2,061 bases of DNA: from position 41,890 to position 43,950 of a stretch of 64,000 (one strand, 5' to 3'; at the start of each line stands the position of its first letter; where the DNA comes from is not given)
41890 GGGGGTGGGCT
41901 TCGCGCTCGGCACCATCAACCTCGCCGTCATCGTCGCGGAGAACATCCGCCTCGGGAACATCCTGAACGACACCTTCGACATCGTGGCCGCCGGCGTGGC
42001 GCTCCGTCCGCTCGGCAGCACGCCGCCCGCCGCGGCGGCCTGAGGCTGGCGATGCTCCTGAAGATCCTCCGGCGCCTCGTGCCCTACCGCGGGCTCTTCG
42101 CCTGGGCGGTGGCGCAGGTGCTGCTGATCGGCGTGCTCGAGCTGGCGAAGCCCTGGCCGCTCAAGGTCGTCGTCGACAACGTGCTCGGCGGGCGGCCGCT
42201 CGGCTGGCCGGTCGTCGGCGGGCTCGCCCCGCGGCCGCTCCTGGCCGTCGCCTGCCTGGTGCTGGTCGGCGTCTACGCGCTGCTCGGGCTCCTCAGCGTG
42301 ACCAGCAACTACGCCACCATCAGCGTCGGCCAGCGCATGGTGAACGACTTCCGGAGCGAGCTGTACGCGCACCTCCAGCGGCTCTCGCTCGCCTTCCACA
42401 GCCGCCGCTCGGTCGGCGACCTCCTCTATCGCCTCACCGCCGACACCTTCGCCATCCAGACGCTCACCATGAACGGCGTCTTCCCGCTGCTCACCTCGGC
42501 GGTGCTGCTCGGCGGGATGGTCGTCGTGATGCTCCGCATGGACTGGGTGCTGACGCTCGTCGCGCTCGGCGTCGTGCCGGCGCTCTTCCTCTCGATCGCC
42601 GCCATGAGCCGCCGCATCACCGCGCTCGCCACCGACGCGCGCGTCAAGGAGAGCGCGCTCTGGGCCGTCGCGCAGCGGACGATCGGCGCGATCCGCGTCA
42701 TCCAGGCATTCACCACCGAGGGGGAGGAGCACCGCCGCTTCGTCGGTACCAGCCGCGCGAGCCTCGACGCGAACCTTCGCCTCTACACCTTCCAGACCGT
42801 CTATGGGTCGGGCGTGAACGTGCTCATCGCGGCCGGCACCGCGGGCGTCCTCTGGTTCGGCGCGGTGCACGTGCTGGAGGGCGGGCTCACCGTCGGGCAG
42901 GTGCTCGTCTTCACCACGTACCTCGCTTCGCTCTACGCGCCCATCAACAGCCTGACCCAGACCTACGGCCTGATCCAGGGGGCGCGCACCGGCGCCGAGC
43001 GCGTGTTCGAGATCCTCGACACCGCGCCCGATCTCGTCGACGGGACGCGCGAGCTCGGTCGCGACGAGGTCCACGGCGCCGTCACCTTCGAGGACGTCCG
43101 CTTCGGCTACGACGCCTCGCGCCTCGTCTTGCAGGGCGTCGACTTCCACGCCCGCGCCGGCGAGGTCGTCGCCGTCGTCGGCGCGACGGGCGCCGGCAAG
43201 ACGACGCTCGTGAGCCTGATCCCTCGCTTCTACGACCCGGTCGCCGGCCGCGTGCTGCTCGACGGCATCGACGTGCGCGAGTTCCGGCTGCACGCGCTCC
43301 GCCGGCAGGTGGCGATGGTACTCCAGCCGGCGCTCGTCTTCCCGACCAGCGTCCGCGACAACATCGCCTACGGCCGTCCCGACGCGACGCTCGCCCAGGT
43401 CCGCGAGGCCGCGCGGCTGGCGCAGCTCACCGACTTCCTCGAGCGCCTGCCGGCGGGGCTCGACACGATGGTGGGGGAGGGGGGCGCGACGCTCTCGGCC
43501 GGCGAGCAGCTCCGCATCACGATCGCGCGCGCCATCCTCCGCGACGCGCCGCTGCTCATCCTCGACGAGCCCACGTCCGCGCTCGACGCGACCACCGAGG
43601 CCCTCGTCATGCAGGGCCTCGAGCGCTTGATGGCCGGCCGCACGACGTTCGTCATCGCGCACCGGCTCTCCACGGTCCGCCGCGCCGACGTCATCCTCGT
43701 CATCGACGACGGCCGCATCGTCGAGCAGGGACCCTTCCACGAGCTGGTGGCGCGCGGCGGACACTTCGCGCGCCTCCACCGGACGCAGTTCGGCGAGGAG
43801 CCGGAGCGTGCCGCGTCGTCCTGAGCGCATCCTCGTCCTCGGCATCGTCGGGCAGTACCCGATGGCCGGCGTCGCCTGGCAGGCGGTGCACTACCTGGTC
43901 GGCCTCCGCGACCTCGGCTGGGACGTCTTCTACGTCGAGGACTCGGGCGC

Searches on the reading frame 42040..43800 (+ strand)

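Call 48: search_protein_families(library=pfam, proteins=[window:42040-43800:+], max_evalue=0.001)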
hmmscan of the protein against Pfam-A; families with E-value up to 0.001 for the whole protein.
window:42040-43800:+ (587 aa): 3 families
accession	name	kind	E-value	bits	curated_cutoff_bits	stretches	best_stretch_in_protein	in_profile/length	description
PF00664.28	ABC_membrane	-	9e-44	150.6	28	1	28-301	9-273/274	ABC transporter transmembrane region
PF00005.33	ABC_tran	-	7.2e-30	104.8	25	1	364-513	1-137/137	ABC transporter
PF02463.25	SMC_N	-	1.6e-05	24.9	40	1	485-554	137-210/220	RecF/RecN/SMC N terminal domain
